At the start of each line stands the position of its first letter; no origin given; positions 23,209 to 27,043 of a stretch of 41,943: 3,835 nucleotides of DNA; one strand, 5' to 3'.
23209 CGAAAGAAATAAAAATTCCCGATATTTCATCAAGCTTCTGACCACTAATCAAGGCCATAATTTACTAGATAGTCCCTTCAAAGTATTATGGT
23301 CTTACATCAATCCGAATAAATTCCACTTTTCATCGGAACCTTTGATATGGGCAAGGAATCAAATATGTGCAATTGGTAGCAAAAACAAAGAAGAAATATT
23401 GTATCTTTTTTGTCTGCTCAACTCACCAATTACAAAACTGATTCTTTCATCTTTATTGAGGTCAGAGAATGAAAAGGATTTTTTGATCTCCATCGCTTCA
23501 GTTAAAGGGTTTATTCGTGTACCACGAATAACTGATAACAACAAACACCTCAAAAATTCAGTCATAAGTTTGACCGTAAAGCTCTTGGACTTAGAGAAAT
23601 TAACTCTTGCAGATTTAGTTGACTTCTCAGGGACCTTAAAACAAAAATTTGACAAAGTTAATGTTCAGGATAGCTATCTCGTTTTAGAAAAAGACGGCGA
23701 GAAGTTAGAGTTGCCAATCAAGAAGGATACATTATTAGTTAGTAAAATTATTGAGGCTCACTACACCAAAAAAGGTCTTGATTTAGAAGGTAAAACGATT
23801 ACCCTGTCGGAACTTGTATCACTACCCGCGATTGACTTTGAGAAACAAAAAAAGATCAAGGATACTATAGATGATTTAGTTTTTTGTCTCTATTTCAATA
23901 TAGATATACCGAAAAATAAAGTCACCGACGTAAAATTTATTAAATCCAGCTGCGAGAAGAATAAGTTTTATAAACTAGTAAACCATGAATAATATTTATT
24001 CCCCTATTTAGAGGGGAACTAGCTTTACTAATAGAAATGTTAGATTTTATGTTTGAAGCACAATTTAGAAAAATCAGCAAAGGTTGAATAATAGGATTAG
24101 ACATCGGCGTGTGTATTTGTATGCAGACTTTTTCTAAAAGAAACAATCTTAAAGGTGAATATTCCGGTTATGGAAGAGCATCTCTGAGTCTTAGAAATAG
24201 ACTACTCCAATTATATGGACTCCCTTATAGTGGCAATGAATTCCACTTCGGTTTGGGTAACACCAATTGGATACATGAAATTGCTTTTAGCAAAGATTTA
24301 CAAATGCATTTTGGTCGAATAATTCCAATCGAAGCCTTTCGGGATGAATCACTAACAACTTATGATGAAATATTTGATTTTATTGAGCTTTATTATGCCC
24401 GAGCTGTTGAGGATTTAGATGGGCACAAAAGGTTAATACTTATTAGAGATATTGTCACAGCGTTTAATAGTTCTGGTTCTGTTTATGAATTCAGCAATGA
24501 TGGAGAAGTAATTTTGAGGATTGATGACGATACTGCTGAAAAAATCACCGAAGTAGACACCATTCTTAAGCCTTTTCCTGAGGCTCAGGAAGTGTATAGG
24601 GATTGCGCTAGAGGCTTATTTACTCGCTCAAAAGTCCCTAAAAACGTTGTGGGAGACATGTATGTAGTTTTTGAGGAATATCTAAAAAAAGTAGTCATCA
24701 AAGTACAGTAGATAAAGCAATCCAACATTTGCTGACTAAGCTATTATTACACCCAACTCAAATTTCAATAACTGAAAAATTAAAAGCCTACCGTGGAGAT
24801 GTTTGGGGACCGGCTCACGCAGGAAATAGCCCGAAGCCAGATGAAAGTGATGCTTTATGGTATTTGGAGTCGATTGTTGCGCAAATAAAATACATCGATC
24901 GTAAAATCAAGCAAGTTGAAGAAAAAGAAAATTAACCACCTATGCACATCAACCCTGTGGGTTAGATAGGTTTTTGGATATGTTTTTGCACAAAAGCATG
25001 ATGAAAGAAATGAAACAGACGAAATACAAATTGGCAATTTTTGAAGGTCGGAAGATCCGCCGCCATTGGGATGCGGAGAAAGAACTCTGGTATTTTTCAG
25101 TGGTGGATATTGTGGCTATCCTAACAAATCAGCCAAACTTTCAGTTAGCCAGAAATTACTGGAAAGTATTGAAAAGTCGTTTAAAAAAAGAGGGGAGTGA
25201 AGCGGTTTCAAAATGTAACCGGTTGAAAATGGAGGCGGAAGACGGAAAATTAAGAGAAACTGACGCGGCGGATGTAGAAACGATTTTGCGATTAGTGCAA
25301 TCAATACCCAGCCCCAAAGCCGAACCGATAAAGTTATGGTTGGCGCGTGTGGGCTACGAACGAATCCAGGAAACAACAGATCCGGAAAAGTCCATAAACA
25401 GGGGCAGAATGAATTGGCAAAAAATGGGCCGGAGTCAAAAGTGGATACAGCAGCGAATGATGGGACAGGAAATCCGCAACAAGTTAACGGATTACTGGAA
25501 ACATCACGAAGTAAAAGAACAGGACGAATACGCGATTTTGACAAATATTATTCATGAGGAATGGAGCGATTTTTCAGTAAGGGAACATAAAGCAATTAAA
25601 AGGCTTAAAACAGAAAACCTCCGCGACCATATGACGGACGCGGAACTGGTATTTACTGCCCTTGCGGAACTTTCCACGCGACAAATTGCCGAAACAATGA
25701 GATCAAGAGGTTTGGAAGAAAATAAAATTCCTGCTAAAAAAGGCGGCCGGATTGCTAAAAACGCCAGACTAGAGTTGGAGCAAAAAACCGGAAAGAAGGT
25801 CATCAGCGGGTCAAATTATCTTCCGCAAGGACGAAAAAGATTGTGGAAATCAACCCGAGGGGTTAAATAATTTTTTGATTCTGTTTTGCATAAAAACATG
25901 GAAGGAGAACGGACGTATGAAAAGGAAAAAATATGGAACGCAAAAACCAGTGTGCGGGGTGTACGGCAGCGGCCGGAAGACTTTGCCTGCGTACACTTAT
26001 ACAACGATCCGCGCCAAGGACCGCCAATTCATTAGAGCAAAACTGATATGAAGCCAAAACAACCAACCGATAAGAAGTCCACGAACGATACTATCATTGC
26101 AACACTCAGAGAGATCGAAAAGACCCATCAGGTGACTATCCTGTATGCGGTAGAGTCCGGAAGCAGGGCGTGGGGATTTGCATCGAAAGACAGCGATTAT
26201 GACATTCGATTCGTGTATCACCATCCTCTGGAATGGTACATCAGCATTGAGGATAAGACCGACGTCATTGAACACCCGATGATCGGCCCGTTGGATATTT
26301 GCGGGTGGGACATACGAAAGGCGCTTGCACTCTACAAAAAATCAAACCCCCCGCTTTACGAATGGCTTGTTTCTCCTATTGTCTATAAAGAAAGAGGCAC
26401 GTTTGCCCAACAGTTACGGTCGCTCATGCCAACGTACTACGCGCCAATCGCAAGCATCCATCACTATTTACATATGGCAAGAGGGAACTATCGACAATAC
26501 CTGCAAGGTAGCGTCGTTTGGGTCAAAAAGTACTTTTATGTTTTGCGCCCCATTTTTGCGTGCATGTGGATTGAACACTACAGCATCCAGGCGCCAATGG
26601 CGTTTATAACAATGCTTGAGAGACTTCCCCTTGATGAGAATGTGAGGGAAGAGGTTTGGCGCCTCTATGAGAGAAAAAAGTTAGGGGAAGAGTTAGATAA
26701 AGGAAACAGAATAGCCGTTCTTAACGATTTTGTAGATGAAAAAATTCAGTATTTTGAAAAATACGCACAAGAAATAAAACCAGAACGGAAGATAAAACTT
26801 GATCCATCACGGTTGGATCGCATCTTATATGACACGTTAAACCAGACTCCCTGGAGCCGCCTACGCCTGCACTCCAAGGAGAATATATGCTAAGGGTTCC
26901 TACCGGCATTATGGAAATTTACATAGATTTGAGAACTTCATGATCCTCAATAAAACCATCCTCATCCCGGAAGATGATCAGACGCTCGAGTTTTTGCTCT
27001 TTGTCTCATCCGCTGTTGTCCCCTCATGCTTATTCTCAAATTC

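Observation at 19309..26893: AT-rich defence-like island with no recognisable mobility gene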

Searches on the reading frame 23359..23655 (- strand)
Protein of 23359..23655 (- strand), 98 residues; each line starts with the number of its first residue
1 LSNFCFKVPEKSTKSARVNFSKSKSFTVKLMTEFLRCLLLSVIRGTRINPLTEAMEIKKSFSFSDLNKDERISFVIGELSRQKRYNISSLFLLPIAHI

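Call 98: search_protein_families(library=pfam, proteins=[window:23359-23655:-], max_evalue=0.1)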
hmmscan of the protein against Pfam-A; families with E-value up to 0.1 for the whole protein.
window:23359-23655:- (98 aa): 1 family
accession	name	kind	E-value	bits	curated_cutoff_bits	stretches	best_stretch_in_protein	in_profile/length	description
PF21747.2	YpoC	-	0.059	13.8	27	1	19-79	21-83/111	YpoC-like protein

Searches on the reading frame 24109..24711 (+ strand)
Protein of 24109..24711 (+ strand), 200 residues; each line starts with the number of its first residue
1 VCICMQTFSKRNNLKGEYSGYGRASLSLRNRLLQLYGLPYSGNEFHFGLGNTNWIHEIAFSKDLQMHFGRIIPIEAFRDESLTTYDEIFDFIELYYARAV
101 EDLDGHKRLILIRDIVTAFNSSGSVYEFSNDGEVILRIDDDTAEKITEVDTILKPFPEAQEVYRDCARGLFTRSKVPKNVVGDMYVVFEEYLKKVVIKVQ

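Call 4: search_protein_families(library=pfam, proteins=[window:24109-24711:+], max_evalue=0.01)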
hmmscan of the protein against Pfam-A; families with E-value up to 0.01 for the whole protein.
window:24109-24711:+ (200 aa): 1 family
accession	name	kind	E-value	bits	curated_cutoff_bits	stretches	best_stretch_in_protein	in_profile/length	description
PF18863.6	AbiJ_NTD4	-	3.3e-07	31.3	34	1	7-144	2-144/152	AbiJ N-terminal domain 4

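Call 5: search_protein_families(library=padloc, proteins=[window:24109-24711:+], max_evalue=0.01)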
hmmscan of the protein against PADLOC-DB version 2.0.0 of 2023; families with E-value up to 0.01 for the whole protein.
window:24109-24711:+ (200 aa): 0 families

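Call 55: find_homologous_proteins(query=window:24109-24711:+, max_evalue=0.001)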
Query window:24109-24711:+ (200 aa): 43 proteins with E <= 0.001 among 104 candidates.
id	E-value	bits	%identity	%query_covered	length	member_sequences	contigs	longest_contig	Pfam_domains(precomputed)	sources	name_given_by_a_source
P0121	3.5e-118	411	97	95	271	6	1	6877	PF18863.7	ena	-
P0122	5.9e-90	318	74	96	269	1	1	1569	PF18863.7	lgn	-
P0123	2.0e-89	317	72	97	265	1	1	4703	PF18863.7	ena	-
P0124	2.3e-88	313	75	95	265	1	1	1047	PF18863.7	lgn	-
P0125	4.0e-88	312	73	96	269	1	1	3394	PF18863.7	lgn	-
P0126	8.5e-86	305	70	97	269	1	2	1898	PF18863.7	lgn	-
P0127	2.5e-85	303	70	97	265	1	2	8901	PF18863.7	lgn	-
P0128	1.5e-84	301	71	95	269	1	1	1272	-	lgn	-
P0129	4.2e-84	299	71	96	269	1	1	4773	PF18863.7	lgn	-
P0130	6.9e-84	299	72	95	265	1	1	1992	PF18863.7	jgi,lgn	-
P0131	2.1e-83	297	69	95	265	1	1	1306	PF18863.7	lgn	-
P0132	1.1e-82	295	70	96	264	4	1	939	PF18863.7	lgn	-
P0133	1.2e-82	295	69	96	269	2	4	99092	PF18863.7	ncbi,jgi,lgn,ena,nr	ncbi:MAG TPA: hypothetical protein VMR59_03885 [Patescibacteria group bacterium]|nr:hypothetical pro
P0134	1.8e-82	294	70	95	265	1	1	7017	PF18863.7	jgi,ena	-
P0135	2.3e-82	294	69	96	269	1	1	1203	PF18863.7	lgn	-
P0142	4.3e-78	280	67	97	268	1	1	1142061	PF18863.7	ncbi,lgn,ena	-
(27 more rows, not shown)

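Call 57: find_encoding_contigs(protein=P0121, flank=7000, max_places=4)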
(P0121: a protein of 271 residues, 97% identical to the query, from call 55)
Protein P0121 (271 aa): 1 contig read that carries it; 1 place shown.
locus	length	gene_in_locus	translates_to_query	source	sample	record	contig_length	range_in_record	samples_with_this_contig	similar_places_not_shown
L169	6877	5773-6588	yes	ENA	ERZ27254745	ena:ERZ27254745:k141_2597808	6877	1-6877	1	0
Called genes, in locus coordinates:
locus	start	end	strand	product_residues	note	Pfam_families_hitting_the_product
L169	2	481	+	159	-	?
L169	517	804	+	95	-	-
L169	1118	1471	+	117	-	PF13430:DUF4112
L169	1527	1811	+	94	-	-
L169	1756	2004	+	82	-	-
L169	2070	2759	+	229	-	PF20582:UPF0758_N, PF04002:RadC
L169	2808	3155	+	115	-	PF12643:MazG-like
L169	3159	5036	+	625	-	PF09848:SLFN-g3_helicase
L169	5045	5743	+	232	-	-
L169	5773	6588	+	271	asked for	PF18863:AbiJ_NTD4 (weak)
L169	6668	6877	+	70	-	?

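Call 58: find_encoding_contigs(protein=P0133, flank=6000, max_places=3)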
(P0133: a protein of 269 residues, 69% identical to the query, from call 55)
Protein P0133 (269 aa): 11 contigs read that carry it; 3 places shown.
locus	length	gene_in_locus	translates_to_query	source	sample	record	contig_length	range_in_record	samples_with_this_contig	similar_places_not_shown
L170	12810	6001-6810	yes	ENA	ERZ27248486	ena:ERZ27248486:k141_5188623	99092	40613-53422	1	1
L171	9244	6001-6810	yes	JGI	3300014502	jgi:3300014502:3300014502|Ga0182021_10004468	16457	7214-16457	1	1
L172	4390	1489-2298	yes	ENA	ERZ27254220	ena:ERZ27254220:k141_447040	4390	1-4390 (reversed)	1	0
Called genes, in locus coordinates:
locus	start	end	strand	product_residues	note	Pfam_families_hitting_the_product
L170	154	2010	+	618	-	-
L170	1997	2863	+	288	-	-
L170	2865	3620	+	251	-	PF19866:DUF6339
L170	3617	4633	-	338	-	PF00145:DNA_methylase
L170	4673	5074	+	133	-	PF03852:Vsr, PF04480:DUF559 (faint), PF18741:MTES_1575 (faint)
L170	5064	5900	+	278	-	-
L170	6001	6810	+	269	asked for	PF18863:AbiJ_NTD4 (weak)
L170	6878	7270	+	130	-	-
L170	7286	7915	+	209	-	-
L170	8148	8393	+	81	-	PF14117:DUF4287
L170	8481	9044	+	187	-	PF01872:RibD_C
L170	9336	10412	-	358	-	PF03979:Sigma70_r1_1 (weak), PF00140:Sigma70_r1_2, PF04542:Sigma70_r2, PF04539:Sigma70_r3, PF04545:Sigma70_r4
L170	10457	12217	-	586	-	PF01807:Zn_ribbon_DnaG, PF08275:DNAG_N, PF01751:Toprim, PF13155:Toprim_2, PF13362:Toprim_3 (weak), PF13662:Toprim_4, PF10410:DnaB_bind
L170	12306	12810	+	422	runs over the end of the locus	PF00709:Adenylsucc_synt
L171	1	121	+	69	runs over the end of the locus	-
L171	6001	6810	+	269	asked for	PF18863:AbiJ_NTD4 (weak)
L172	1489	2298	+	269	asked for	PF18863:AbiJ_NTD4 (weak)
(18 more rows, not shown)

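Call 59: find_encoding_contigs(protein=P0142, flank=6000, max_places=2)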
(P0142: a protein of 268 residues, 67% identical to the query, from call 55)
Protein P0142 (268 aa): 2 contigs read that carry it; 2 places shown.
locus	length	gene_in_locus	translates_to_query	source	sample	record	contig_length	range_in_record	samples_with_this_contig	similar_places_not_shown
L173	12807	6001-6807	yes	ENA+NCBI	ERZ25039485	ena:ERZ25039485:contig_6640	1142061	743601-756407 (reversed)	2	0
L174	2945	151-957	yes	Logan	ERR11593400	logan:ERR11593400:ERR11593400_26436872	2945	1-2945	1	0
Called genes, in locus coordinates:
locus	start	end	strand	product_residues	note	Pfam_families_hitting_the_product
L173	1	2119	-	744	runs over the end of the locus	PF00912:Transgly, PF00905:Transpeptidase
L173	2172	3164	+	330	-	PF02674:Colicin_V, PF00188:CAP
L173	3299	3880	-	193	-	-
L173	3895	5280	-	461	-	PF00929:RNase_T, PF13482:RNase_H_2 (faint), PF01541:GIY-YIG (weak), PF27096:UvrC_M, PF27115:Cho_C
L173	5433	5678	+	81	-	PF01541:GIY-YIG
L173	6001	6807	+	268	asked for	PF18863:AbiJ_NTD4 (weak)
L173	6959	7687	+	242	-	-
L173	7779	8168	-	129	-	-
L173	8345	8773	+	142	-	PF00903:Glyoxalase, PF06983:3-dmu-9_3-mt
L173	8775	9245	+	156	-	PF06983:3-dmu-9_3-mt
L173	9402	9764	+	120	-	-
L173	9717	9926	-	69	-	PF13443:HTH_26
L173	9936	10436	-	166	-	PF11188:DUF2975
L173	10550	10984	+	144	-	PF08818:DUF1801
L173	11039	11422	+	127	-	-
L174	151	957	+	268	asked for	PF18863:AbiJ_NTD4 (weak)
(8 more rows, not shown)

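Call 66: search_protein_families(library=ncbifam, proteins=[P0121], max_evalue=0.01)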
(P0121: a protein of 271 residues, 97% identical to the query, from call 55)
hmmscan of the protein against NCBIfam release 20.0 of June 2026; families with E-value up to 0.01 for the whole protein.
P0121 (271 aa): 0 families

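Call 76: search_protein_families(library=pfam, proteins=[P0121, L169:5045-5743:+], max_evalue=1)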
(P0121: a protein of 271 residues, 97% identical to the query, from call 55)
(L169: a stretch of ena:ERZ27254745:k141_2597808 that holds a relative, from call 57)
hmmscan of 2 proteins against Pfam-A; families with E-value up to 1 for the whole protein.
P0121 (271 aa): 2 families
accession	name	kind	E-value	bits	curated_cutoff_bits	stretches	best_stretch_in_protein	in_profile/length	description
PF18863.6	AbiJ_NTD4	-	1.8e-07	32.2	34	1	3-140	2-144/152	AbiJ N-terminal domain 4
PF19095.5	DUF5783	-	0.081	13.5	32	1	80-160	12-91/105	Family of unknown function (DUF5783)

L169:5045-5743:+ (232 aa): 3 families
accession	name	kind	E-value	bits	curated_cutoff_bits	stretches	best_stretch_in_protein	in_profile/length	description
PF14279.12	HNH_5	-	0.006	16.9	27.5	1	187-231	1-47/56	HNH endonuclease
PF02945.21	Endonuclease_7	-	0.0081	16.5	23.6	1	172-202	11-46/82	Recombination endonuclease VII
PF01844.29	HNH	-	0.011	16.4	21.4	1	187-228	1-45/47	HNH endonuclease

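Call 96: predict_structure(alignment_id=A6)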
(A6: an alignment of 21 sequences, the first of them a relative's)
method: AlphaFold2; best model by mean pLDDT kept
length: 271 residues; sequences in the alignment: 21
mean_pLDDT: 77.0   pTM: 0.75
mean pLDDT of the five models: 77.0, 76.6, 73.4, 68.1, 64.7
residues with pLDDT >= 90: 60; 70-90: 148; 50-70: 29; < 50: 34
segments of 3 or more residues with pLDDT < 50: 1-18, 38-49, 232-235
pLDDT, mean of each block of 10 residues (from residue 1): 25 38 80 59 45 64 76 81 82 78 86 86 86 86 95 95 88 89 94 91 84 82 71 58 86 93 85 61
secondary structure, 60 per line:
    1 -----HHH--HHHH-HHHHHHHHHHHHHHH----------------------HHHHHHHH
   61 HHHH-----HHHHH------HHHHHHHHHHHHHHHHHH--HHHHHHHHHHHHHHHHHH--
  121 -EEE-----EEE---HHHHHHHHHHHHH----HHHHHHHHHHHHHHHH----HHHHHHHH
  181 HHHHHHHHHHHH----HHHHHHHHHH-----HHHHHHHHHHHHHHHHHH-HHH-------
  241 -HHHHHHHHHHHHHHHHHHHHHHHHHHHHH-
elements in order: H11-14 H16-30 H53-64 H70-74 H81-98 H101-118 E122-124 E130-132 H136-148 H153-168 H173-192 H197-206 H212-229 H242-270

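Call 99: fold_search(model_id=the predicted structure, library=pdb)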
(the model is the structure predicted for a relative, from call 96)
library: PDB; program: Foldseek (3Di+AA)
matches with E <= 10: 214; with E <= 0.001: 0
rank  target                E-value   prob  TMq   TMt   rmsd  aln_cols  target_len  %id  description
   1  2hsb                  6.2e-02  1.00  0.31  0.59   5.5       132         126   11  Crystal structure of a hepn domain containing protein (af_0298) from archaeoglobus fulgidus at 1.95 A resolution (released 2006-08-15)
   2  3j6b_R                1.8e-01  0.15  0.12  0.11  17.8       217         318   15  Structure of the yeast mitochondrial large ribosomal subunit (released 2014-04-09)
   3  5yjc_B                3.0e-01  0.20  0.19  0.20  14.1       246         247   13  Structural insights into the CRISPR-Cas-associated ribonuclease activity of Staphylococcus epidermidis Csm6 (released 2018-10-17)
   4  3o10_A                4.2e-01  0.97  0.31  0.54   4.5       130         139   15  Crystal structure of the HEPN domain from human sacsin (released 2011-03-30)
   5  8y7f_B                4.9e-01  0.16  0.21  0.17  16.2       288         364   11  Crystal structure of CARF domain-truncated Csx1-Crn2 from Marinitoga sp. (released 2024-07-17)
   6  8t10_B                5.1e-01  0.08  0.14  0.13  19.8       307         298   11  TRPV1 in nanodisc bound with two LPA molecules in opposite monomers (released 2024-05-08)
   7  8etq                  5.1e-01  0.07  0.12  0.12  19.4       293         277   11  Designed pentafoil knot protein folded into a trefoil knot (released 2023-10-25)
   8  1ylm_A                7.2e-01  0.77  0.27  0.45   9.7       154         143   12  Structure of Cytosolic Protein of Unknown Function YutE from Bacillus subtilis (released 2005-03-01)
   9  8y7g_A                8.7e-01  0.12  0.19  0.12  14.6       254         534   10  Crystal structure of the Marinitoga sp. Csx1-Crn2 H495A mutant in complex with cyclic-tetraadenylate (cA4) (released 2024-07-17)
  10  1ufb_A                9.1e-01  0.97  0.34  0.66   3.1       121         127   12  Crystal structure of TT1696 from Thermus thermophilus HB8 (released 2003-11-28)
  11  7bxo_F                9.6e-01  0.63  0.27  0.48   8.9       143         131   13  Crystal structure of the toxin-antitoxin with AMP-PNP (released 2020-09-30)
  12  7ae6_B                9.6e-01  0.47  0.25  0.39   9.5       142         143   13  Crystal structure of di-AMPylated HEPN(R102A) toxin (released 2020-12-30)
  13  8t0y_B                9.6e-01  0.07  0.16  0.15  20.5       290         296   14  TRPV1 in nanodisc bound with one LPA in one monomer (released 2024-05-08)
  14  6m6w_B                1.2e+00  0.80  0.30  0.52   6.4       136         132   13  Crystal structure the toxin-antitoxin MntA-HpeT mutant-Y104A (released 2020-09-30)
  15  1wol                  1.3e+00  0.66  0.28  0.54   6.1       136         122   12  Crystal Structure of ST0689, an archaeal HEPN homologue (released 2005-11-22)
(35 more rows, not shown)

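Call 101: find_related_loci(query=A6, collection=viral_contigs, flank=6000)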
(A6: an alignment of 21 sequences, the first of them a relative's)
Query A6 (271 aa) in viral_contigs; peptide patterns used: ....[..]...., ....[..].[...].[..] (x = any residue, [..] = any of these).
56 stretches matched a pattern, but none encodes a relative of the query by tblastn (E <= 1e-3).

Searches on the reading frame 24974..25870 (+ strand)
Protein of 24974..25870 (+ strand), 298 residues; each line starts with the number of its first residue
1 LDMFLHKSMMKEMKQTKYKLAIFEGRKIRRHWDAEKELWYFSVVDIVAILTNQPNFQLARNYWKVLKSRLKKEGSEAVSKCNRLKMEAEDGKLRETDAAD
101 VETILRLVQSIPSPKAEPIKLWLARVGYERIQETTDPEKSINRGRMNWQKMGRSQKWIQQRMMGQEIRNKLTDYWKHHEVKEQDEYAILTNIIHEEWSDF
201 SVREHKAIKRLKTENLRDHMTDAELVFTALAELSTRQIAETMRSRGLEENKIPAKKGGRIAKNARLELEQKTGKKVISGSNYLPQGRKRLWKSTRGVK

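Call 4: search_protein_families(library=pfam, proteins=[window:24974-25870:+], max_evalue=0.01)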
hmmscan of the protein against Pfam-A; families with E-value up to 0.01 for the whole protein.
window:24974-25870:+ (298 aa): 1 family
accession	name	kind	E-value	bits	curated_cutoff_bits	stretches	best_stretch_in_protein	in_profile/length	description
PF02498.22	Bro-N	-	1.1e-05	26.4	25.6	1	28-124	2-91/96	BRO family, N-terminal domain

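Call 5: search_protein_families(library=padloc, proteins=[window:24974-25870:+], max_evalue=0.01)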
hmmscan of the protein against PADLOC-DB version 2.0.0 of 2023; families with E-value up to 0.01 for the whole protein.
window:24974-25870:+ (298 aa): 2 families
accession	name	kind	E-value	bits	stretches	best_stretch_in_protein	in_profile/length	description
PDLC04920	PDC-S13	-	8.8e-119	394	1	17-287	4-271/286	-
PDLC04841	PDC-S04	-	1.8e-30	104.6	1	15-124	2-111/292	-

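Call 52: search_solved_structures(query=window:24974-25870:+, max_evalue=1)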
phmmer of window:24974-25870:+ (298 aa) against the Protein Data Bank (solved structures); distinct sequences matched with E-value up to 1: 0.

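Call 66: search_protein_families(library=ncbifam, proteins=[window:24974-25870:+], max_evalue=0.01)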
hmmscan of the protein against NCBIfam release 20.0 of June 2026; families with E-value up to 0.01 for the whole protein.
window:24974-25870:+ (298 aa): 0 families

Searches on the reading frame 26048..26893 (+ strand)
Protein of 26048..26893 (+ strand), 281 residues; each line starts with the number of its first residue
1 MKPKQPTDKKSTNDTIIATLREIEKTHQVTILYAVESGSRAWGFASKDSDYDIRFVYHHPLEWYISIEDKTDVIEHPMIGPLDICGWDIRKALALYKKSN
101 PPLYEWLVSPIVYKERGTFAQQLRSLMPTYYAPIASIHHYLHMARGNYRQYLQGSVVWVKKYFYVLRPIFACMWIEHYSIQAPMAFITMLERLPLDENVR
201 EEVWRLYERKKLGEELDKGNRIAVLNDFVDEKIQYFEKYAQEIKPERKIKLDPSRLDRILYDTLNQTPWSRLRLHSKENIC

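Call 4: search_protein_families(library=pfam, proteins=[window:26048-26893:+], max_evalue=0.01)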
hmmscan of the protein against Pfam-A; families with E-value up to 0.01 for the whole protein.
window:26048-26893:+ (281 aa): 1 family
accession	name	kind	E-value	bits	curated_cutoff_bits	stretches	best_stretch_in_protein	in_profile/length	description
PF10127.15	RlaP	-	7e-86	288.4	23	1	14-261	3-248/249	RNA repair pathway DNA polymerase beta family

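Call 5: search_protein_families(library=padloc, proteins=[window:26048-26893:+], max_evalue=0.01)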
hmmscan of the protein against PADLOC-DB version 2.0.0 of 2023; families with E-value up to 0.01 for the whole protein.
window:26048-26893:+ (281 aa): 1 family
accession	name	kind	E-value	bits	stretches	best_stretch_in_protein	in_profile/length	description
PDLC03958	SngA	-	0.008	13.8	1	191-263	330-413/528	-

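Call 53: search_solved_structures(query=window:26048-26893:+, max_evalue=1)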
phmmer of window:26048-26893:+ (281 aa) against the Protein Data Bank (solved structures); distinct sequences matched with E-value up to 1: 2.
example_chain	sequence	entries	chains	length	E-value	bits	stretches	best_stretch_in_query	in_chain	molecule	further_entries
6tda_L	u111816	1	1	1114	0.28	13.6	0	75-140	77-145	Chromatin structure-remodeling complex protein RSC8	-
12zn_A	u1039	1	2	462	0.89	11.9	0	204-261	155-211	Septin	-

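Call 66: search_protein_families(library=ncbifam, proteins=[window:26048-26893:+], max_evalue=0.01)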
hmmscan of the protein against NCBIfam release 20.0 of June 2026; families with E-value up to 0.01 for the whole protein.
window:26048-26893:+ (281 aa): 0 families
